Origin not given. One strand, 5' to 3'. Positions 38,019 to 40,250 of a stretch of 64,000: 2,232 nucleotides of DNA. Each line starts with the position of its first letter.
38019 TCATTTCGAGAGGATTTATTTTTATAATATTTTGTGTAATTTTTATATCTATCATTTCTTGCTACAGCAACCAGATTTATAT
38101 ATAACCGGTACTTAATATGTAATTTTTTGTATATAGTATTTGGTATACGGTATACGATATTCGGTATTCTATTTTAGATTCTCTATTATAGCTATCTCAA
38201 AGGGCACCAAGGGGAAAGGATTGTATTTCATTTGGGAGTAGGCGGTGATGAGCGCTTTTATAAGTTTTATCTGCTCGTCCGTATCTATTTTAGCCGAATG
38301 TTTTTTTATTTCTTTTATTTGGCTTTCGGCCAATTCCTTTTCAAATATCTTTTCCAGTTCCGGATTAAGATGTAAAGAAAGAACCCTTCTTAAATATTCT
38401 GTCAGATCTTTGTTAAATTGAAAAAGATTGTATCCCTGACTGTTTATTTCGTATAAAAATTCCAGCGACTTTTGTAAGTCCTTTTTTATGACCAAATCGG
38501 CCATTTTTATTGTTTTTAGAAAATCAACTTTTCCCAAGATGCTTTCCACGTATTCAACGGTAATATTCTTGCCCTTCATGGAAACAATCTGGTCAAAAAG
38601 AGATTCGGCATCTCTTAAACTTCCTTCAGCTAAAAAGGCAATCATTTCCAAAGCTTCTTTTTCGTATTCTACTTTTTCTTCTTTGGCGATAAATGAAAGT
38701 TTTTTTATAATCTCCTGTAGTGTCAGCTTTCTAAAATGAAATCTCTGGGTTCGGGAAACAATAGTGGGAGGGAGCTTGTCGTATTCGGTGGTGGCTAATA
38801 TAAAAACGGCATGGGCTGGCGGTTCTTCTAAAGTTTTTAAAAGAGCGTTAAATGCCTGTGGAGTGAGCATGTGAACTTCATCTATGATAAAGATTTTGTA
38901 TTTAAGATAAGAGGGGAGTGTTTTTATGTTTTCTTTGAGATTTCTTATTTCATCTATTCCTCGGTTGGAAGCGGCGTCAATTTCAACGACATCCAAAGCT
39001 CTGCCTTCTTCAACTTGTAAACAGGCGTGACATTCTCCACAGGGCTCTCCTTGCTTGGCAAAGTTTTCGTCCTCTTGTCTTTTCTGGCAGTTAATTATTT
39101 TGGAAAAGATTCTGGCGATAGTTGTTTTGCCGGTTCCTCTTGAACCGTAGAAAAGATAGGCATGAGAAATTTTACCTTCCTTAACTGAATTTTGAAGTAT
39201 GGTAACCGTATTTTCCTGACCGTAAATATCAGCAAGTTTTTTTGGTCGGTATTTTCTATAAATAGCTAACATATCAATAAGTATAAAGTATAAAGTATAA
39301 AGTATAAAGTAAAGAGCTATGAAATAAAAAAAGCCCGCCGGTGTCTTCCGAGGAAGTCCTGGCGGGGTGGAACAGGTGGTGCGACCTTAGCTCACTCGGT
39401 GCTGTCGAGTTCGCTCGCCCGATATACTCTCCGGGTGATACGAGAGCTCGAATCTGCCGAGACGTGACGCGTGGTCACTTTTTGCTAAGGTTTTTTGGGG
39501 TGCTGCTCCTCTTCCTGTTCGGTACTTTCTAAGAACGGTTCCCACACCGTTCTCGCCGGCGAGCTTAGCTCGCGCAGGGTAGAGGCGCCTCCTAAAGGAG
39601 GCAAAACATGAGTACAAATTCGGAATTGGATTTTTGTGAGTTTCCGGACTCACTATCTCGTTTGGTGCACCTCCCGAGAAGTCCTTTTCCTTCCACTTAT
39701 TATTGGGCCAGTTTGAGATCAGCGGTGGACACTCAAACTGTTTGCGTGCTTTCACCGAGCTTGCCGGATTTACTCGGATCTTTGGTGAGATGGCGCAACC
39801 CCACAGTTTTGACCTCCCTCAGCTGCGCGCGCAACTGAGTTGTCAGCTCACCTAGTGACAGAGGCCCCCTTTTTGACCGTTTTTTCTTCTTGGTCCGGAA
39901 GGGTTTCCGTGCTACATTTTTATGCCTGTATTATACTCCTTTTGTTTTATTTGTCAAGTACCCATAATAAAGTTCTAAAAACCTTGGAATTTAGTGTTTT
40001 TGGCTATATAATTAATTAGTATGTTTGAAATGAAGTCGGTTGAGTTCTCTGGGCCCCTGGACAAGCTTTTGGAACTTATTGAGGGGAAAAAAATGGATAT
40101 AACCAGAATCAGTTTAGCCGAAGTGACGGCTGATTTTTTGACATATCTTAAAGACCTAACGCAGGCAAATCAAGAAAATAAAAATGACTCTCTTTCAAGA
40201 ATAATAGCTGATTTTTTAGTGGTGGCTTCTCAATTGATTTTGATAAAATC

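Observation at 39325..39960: Strongly expressed-looking ~590-nt GC-rich transcript upstream of dnaX with a consensus promoter and terminator but no credible ORF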

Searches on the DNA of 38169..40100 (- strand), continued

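Call 58: search_rna_families(source=L170, start=700, end=1620, threshold=evalue, max_evalue=10, show_alignments=3)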
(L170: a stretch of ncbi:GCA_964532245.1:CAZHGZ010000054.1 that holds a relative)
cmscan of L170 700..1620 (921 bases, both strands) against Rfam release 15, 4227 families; matches with E-value up to 10: 8.
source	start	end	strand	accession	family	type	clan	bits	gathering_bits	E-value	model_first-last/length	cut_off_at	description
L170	710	781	+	RF00949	mir-983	Gene; miRNA;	-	25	100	0.3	1-90/90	no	mir-983 microRNA precursor family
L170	1020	1120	-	RF00401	SNORA20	Gene; snRNA; snoRNA; HACA-box;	CL00030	21.7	60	0.78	1-128/128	no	Small nucleolar RNA SNORA20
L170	1404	1511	+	RF03940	MIR9563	Gene; miRNA;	-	17.8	90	2.4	1-127/127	no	MIR9563 microRNA precursor family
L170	1464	1518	+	RF03664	MIR6288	Gene; miRNA;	-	17.6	74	2.1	1-92/92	no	MIR6288 microRNA precursor family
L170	1197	1259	-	RF01120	sR33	Gene; snRNA; snoRNA; CD-box;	-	16.8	37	0.96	1-55/55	no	Small nucleolar RNA sR33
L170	1400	1501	+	RF04145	MIR8706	Gene; miRNA;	-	15.9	95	7.1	1-101/101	no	MIR8706 microRNA precursor family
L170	1242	1305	+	RF02985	ftsZ-DE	Gene; sRNA;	-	15.2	72.2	4.6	1-69/69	no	ftsZ-DE RNA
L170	1203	1311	-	RF02557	CbSR1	Gene; sRNA;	-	13.9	146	6.4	1-112/112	no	Coxiella burnetii sRNA 1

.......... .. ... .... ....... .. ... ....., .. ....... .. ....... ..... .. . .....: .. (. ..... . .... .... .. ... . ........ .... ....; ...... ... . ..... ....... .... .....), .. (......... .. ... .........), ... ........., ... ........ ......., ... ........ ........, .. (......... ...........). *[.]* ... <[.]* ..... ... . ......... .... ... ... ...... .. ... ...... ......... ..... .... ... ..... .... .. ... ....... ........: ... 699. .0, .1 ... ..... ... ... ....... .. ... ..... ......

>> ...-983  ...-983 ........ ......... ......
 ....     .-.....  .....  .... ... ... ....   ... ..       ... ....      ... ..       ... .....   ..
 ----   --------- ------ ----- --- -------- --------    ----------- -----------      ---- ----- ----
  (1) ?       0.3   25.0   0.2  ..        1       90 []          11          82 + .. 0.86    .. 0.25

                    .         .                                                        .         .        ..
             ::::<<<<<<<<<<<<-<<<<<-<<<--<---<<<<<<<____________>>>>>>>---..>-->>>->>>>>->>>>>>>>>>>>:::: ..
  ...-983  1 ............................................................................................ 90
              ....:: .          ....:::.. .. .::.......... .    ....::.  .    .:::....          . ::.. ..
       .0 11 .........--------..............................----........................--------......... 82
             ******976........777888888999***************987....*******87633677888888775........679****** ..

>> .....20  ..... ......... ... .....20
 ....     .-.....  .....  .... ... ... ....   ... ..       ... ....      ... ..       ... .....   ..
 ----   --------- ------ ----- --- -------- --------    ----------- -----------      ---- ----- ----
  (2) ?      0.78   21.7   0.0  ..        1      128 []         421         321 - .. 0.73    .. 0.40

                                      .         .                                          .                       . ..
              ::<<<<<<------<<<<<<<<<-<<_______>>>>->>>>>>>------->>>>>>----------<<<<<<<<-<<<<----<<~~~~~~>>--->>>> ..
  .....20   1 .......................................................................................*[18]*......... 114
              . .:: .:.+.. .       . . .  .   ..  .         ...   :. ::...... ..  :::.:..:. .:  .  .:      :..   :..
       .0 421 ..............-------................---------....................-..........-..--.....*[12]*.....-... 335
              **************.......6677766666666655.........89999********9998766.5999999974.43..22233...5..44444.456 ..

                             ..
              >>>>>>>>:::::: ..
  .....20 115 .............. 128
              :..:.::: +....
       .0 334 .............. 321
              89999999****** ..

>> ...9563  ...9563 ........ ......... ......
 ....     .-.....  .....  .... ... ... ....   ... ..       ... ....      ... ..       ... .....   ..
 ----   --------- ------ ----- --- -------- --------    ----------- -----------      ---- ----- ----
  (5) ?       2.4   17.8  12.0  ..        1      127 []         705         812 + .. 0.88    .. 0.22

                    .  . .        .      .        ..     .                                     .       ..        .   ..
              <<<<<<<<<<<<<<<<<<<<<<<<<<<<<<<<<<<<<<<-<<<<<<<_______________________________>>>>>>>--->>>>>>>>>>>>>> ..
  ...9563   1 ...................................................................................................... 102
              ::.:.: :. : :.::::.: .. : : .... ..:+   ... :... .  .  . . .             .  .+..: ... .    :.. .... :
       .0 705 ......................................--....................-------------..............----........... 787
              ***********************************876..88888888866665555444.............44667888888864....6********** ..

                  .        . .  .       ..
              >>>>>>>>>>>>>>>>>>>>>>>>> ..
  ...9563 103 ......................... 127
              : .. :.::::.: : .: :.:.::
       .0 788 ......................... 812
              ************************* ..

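Call 73: search_dna_similar(query=window:39325-39930:-, collection=phages, mode=distant, max_evalue=0.01, max_rows=10)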
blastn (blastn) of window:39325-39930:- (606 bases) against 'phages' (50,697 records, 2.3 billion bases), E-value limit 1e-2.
No match.

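Call 74: search_dna_similar(query=window:39325-39930:-, collection=plasmids, mode=distant, max_evalue=0.01, max_rows=10)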
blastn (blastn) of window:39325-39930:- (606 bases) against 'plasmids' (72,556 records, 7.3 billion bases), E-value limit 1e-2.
No match.

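Call 89: search_rna_families(sources=[L007, L092, L110, L161, L163, L091, L093, L111], threshold=evalue, max_evalue=0.5)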
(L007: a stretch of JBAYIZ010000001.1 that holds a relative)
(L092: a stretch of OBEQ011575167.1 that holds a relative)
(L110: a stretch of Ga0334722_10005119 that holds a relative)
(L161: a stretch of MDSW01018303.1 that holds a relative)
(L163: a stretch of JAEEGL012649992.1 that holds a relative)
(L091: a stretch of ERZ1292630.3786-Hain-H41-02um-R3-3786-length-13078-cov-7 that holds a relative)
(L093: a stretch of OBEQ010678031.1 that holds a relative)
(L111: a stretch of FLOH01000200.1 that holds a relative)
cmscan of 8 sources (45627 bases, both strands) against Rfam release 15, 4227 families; matches with E-value up to 0.5: 7.
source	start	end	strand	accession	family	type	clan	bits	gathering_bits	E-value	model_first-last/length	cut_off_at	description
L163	2185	2450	+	RF01854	Bacteria_large_SRP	Gene;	CL00003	172.2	60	2e-28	1-256/256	no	Bacterial large signal recognition particle RNA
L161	2208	2476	+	RF01854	Bacteria_large_SRP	Gene;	CL00003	141.9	60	1.6e-22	1-256/256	no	Bacterial large signal recognition particle RNA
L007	5419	5489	+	RF00005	tRNA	Gene; tRNA;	CL00001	62.3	29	3e-11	1-71/71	no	tRNA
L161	161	246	+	RF00005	tRNA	Gene; tRNA;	CL00001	54.4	29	4.4e-09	1-71/71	no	tRNA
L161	205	246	-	RF04351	Plastid-psbl-rps4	Cis-reg;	-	33.6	68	0.0022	1-53/53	no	Plastid-psbl-rps4 3UTR RNA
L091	2287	2440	-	RF02422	Bp1_738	Gene; sRNA;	-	26.2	45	0.17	1-208/208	no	Burkholderia sRNA Bp1_Cand738_SIPHT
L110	1874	1961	-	RF02275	Hammerhead_HH9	Gene; ribozyme;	CL00010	22.2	52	0.42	1-77/77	no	Hammerhead ribozyme HH9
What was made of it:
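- On SRP RNA (RF00169 / RF01854 / RF01857): As a positive control, L163 scored 172 bits and L161 142 bits (call 89).
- Closest known: Bacterial large SRP RNA. Same: The linkage was verified here in L161 and L163 (call 89).
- It occupies the classical scr position upstream of dnaX (call 89).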

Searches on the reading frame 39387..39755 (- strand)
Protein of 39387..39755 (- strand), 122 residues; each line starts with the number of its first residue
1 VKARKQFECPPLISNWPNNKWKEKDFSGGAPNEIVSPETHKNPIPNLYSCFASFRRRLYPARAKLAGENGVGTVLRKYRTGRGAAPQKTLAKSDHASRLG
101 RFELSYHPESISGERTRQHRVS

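Call 7: search_protein_families(library=pfam, proteins=[window:39387-39755:-], max_evalue=0.01)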
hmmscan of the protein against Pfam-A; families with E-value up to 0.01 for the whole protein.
window:39387-39755:- (122 aa): 0 families

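Call 15: find_encoding_contigs(protein=window:39387-39755:-, flank=3000, max_places=10)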
Protein window:39387-39755:- (122 aa): no gene with exactly this product is on record in the collection.
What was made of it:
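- Tried and rejected: Exact-product look-up of the 122-aa ORF: not on record (call 15).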

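Call 105: search_protein_representatives(protein=window:39387-39755:-)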
Query: 122 residues. Proteins with E-value up to 0.001 (for the whole library): 3; up to 1e-10: 1; up to 1e-30: 0. The best 3 are listed.
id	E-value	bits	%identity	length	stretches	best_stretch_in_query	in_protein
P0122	1.2e-12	64.5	35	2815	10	58-114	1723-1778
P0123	1.4e-07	48.2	37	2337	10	58-114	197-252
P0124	7.9e-04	36.0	35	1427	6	58-115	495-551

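Call 108: search_protein_families(library=pfam, proteins=[window:39387-39755:-, P0124], max_evalue=10)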
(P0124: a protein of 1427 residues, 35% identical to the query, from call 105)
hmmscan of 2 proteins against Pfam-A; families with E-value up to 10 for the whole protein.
window:39387-39755:- (122 aa): 0 families

P0124 (1427 aa): 4 families
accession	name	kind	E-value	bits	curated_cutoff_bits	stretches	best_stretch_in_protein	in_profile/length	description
PF04972.22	BON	-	1.7e-78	259.3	27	18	502-556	13-68/69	BON domain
PF00263.26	Secretin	-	6.8e-40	136.8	27.5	1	1244-1406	1-169/169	Bacterial type II and III secretion system protein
PF21934.1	Yop-YscD_ppl_3rd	-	5.7e-10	39.3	24.3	2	505-531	12-39/64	YscD/CdsD-like Bon-like domain 3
PF13938.11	DUF4213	-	0.048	14.4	23.5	1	571-621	7-57/75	Putative heavy-metal chelation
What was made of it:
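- On Protein-coding gene: No Pfam hit (calls 7, 108).
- The ORF does not match Pfam BON even at E<=10 (call 108).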
